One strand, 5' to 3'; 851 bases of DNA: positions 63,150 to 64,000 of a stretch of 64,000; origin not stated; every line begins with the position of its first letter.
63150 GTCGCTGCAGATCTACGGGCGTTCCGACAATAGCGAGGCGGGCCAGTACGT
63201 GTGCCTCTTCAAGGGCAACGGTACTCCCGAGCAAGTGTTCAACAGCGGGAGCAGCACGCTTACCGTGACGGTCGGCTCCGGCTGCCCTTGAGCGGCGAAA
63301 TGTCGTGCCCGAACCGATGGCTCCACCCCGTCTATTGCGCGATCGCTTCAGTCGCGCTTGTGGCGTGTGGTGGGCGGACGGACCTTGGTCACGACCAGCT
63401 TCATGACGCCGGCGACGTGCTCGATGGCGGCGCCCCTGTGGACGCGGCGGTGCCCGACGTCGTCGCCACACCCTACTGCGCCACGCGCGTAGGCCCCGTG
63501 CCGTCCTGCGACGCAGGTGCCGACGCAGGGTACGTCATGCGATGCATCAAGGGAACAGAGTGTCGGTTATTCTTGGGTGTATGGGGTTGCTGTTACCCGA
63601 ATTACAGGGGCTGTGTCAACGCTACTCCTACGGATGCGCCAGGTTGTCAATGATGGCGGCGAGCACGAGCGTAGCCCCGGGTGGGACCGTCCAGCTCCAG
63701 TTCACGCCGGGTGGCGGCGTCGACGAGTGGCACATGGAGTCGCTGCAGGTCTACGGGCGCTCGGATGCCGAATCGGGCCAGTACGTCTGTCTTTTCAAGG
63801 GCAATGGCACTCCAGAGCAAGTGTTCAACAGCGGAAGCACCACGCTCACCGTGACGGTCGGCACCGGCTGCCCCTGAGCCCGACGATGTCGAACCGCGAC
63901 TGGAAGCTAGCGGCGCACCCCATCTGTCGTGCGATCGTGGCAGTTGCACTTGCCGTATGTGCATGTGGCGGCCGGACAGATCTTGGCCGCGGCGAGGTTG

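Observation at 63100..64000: Diverged tandem duplication of a cassette: [about 75-aa C-terminal beta-domain ending ..............] + [small Cys-rich lipoprotein]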

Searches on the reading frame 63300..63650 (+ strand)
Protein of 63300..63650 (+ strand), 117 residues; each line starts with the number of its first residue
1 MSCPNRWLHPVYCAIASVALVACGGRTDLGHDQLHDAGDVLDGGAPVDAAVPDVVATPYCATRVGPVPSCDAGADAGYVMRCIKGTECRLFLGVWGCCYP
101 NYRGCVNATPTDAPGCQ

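Call 7: search_protein_families(library=pfam, proteins=[window:63300-63650:+], max_evalue=0.1)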
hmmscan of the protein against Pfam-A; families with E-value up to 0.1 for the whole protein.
window:63300-63650:+ (117 aa): 0 families

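Call 8: search_protein_families(library=ncbifam, proteins=[window:63300-63650:+], max_evalue=0.1)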
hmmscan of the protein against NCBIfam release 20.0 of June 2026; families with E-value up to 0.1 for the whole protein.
window:63300-63650:+ (117 aa): 0 families

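Call 9: find_encoding_contigs(protein=window:63300-63650:+, flank=10000, max_places=6)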
Protein window:63300-63650:+ (117 aa): no gene with exactly this product is on record in the collection.

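Call 24: find_homologous_proteins(query=window:63300-63650:+, max_evalue=0.01)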
Query window:63300-63650:+: 25 candidates shared short words with the query, none scored E <= 0.01.
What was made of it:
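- Tried and rejected: The search with the lipoprotein found nothing (call 24).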

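Call 60: find_related_loci(query=A5, collection=genome_contigs, flank=10000)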
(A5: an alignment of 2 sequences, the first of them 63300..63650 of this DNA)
Query A5 (117 aa) in genome_contigs; peptide patterns used: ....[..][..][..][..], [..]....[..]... (x = any residue, [..] = any of these).
38 stretches matched a pattern, but none encodes a relative of the query by tblastn (E <= 1e-3).

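Call 68: predict_structure(protein=window:63366-63650:+)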
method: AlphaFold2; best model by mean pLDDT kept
length: 95 residues; sequences in the alignment: 1
mean_pLDDT: 45.3   pTM: 0.26
mean pLDDT of the five models: 45.3, 43.0, 40.6, 36.0, 32.3
residues with pLDDT >= 90: 0; 70-90: 0; 50-70: 26; < 50: 69
segments of 3 or more residues with pLDDT < 50: 1-5, 10-12, 14-60, 88-95
pLDDT, mean of each block of 10 residues (from residue 1): 46 47 39 36 41 41 54 55 50 43
secondary structure, 60 per line:
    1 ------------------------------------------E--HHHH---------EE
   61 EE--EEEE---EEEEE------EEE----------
elements in order: H46-49 E59-62 E65-68 E72-76 E83-85
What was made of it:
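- Closest known: Pancreatic lipase - colipase pair. Different: The AF2 model of the lipoprotein was unusable (pLDDT 45, call 68).
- Tried and rejected: The AF2 model of the mature lipoprotein from a single sequence had pLDDT 45 and was unusable (call 68).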

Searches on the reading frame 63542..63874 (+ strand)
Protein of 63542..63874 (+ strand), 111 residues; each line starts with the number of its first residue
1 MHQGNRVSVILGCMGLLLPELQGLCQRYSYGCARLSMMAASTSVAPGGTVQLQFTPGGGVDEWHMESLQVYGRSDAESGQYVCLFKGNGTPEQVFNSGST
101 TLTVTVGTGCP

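Call 11: find_encoding_contigs(protein=window:63542-63874:+, flank=10000, max_places=6)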
Protein window:63542-63874:+ (111 aa): no gene with exactly this product is on record in the collection.

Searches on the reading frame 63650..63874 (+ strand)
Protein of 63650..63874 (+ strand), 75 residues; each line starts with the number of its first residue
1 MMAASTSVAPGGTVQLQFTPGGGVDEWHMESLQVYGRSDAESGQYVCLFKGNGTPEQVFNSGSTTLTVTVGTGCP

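Call 7: search_protein_families(library=pfam, proteins=[window:63650-63874:+], max_evalue=0.1)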
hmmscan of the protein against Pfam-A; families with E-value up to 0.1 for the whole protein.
window:63650-63874:+ (75 aa): 0 families

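Call 8: search_protein_families(library=ncbifam, proteins=[window:63650-63874:+], max_evalue=0.1)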
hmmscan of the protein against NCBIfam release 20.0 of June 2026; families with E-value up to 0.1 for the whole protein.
window:63650-63874:+ (75 aa): 0 families

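Call 10: find_encoding_contigs(protein=window:63650-63874:+, flank=10000, max_places=6)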
Protein window:63650-63874:+ (75 aa): no gene with exactly this product is on record in the collection.
